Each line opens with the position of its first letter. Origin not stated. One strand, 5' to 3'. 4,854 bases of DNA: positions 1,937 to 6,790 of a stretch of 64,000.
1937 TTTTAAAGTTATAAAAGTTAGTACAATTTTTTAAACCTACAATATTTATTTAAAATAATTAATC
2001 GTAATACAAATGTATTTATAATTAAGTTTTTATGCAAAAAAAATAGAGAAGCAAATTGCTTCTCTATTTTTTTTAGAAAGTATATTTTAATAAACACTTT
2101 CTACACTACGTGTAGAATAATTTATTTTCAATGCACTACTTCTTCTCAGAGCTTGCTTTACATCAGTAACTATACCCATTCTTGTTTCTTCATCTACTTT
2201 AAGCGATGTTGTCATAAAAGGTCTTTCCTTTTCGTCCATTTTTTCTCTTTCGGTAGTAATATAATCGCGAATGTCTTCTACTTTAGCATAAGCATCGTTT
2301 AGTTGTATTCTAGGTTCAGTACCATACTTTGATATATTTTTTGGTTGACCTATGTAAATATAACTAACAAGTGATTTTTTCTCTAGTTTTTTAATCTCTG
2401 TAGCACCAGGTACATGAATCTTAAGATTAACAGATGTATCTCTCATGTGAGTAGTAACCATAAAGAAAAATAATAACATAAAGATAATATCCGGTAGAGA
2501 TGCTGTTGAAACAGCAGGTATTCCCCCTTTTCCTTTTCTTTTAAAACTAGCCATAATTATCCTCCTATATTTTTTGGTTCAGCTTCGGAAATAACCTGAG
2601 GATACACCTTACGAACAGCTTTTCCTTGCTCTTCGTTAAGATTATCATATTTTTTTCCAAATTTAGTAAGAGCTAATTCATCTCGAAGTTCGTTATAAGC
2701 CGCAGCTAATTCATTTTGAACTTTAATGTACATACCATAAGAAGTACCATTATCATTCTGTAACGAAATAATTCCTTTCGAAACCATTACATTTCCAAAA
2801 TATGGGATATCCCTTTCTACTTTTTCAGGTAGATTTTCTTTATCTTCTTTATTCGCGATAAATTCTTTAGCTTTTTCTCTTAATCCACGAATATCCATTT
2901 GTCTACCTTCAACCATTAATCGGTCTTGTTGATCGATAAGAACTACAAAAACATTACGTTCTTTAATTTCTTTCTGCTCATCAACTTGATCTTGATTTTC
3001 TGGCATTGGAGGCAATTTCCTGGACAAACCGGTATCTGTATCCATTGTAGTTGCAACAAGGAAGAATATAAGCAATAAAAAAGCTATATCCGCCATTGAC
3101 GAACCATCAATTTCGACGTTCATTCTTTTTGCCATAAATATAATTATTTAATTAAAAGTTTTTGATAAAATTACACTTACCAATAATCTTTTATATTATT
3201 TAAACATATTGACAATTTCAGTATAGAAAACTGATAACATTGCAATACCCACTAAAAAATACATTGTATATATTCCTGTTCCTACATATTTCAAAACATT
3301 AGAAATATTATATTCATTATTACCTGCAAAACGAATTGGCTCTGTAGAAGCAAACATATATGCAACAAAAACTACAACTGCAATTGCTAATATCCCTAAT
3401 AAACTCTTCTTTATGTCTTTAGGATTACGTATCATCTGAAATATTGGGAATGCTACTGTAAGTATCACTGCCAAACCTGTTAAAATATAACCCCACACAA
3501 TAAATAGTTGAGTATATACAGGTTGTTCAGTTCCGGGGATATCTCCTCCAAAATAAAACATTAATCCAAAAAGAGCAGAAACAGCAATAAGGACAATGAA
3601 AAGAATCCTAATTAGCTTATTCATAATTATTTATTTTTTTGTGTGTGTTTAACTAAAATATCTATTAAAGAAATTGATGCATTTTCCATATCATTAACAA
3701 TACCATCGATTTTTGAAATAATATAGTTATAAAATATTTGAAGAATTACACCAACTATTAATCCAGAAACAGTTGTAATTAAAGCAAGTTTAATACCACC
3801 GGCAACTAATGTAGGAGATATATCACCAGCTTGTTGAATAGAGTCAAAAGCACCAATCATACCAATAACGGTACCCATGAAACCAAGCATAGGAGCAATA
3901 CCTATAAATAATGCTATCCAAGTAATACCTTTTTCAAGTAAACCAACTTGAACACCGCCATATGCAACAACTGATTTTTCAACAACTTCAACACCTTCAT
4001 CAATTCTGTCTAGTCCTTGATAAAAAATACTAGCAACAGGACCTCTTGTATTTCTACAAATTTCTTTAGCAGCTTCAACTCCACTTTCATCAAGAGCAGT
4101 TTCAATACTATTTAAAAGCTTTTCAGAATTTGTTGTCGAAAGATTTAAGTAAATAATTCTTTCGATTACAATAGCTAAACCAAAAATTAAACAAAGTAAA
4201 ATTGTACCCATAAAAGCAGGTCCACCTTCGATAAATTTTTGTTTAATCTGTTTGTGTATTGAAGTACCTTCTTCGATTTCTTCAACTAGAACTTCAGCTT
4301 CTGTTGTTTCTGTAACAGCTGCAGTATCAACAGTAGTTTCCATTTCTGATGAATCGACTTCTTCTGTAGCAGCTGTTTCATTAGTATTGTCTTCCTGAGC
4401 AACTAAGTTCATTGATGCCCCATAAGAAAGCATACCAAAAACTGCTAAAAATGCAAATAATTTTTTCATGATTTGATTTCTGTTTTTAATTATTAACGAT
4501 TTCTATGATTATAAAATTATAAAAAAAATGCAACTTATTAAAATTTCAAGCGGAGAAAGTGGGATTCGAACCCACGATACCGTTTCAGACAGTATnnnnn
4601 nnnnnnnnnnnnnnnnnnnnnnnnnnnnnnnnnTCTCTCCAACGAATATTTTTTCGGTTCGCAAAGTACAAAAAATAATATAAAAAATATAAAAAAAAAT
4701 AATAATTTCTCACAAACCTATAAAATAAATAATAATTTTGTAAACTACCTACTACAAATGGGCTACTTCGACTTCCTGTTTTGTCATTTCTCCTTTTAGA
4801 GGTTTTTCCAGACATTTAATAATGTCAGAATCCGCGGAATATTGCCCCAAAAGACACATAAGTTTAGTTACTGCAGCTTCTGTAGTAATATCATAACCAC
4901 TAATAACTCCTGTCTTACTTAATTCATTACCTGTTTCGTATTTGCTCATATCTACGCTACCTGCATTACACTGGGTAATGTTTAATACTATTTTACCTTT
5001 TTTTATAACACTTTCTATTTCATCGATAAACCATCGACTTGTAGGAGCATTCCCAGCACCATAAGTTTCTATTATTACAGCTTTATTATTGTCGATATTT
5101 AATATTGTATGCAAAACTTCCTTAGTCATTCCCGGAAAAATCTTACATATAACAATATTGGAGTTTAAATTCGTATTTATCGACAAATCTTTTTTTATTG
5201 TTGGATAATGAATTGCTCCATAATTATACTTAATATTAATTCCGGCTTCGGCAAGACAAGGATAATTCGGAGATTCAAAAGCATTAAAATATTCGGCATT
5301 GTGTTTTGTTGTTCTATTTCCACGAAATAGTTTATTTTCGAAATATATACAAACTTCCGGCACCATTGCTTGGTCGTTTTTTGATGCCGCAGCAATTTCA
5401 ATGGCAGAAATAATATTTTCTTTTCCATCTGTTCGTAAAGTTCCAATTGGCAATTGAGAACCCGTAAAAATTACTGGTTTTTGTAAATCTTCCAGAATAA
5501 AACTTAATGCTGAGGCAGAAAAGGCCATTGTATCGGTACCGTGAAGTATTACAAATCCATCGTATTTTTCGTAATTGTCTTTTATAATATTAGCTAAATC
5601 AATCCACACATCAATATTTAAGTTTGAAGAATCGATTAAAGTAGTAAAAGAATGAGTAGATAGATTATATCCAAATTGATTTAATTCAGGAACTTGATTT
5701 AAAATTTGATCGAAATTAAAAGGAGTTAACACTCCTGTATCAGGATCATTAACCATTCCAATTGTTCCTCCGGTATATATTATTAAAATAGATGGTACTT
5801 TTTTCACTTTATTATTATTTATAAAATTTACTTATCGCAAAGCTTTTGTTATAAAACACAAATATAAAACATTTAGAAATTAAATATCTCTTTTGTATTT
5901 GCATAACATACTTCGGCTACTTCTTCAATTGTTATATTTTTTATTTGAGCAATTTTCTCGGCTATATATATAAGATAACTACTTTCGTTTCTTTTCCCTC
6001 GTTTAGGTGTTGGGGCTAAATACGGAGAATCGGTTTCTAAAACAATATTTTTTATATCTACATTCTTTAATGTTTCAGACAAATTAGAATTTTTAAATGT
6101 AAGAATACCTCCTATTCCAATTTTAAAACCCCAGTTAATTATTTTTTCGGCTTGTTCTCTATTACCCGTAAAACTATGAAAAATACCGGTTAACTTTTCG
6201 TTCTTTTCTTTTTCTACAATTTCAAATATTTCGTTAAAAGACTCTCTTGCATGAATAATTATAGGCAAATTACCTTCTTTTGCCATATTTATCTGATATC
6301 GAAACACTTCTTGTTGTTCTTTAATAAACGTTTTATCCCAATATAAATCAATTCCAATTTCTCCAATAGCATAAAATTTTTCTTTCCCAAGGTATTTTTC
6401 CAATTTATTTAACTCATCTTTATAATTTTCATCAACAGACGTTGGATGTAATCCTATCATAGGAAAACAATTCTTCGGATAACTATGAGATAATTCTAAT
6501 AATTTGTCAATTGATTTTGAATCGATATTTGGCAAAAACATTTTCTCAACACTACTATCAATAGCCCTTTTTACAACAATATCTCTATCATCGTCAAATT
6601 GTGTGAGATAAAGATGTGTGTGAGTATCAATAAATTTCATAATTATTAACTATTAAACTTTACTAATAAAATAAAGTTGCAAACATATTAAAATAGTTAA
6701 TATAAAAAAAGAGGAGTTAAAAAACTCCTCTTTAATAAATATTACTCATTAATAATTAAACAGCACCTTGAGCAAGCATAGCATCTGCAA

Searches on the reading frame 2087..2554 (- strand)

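Call 12: search_protein_families(library=pfam, proteins=[window:2087-2554:-], max_evalue=0.0001)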
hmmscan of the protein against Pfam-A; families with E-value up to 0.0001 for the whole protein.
window:2087-2554:- (155 aa): 1 family
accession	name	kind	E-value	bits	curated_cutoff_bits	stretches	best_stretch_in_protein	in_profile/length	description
PF02472.21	ExbD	-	1.4e-11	45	25.4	1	13-148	6-125/128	Biopolymer transport protein ExbD/TolR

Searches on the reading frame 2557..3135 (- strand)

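Call 12: search_protein_families(library=pfam, proteins=[window:2557-3135:-], max_evalue=0.0001)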
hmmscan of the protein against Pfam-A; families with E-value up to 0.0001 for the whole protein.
window:2557-3135:- (192 aa): 1 family
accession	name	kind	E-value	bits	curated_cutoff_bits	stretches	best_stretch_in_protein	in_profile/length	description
PF02472.21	ExbD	-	1.2e-20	74.3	25.4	1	3-146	2-116/128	Biopolymer transport protein ExbD/TolR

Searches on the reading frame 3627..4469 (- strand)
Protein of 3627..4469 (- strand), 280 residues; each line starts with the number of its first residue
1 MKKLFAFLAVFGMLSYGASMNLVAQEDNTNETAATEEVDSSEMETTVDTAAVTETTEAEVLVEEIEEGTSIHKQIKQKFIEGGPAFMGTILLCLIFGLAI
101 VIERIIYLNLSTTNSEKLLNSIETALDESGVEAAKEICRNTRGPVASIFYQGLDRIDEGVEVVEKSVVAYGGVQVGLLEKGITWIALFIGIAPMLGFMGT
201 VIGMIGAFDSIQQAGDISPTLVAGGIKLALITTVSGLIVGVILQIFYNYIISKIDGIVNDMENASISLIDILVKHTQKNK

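Call 12: search_protein_families(library=pfam, proteins=[window:3627-4469:-], max_evalue=0.0001)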
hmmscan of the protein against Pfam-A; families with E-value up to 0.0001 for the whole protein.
window:3627-4469:- (280 aa): 1 family
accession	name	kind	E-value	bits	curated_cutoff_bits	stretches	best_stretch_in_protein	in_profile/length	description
PF01618.21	MotA_ExbB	-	1.4e-25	89.9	22.9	1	143-262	4-126/127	MotA/TolQ/ExbB proton channel family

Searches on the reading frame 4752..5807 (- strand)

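Call 12: search_protein_families(library=pfam, proteins=[window:4752-5807:-], max_evalue=0.0001)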
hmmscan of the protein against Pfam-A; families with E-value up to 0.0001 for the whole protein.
window:4752-5807:- (351 aa): 2 families
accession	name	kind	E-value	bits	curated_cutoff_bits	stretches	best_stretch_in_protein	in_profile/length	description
PF00710.25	Asparaginase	-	7.6e-62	208.7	22.5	1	7-197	2-190/193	Asparaginase, N-terminal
PF17763.6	Asparaginase_C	-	2e-31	108.7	34.6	1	217-329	1-110/114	Glutaminase/Asparaginase C-terminal domain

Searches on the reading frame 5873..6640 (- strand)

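Call 12: search_protein_families(library=pfam, proteins=[window:5873-6640:-], max_evalue=0.0001)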
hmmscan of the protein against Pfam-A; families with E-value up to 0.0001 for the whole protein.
window:5873-6640:- (255 aa): 1 family
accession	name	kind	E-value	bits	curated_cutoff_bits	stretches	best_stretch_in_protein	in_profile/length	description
PF01026.27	TatD_DNase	-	3.6e-81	272.7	27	1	4-254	1-253/253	TatD related DNase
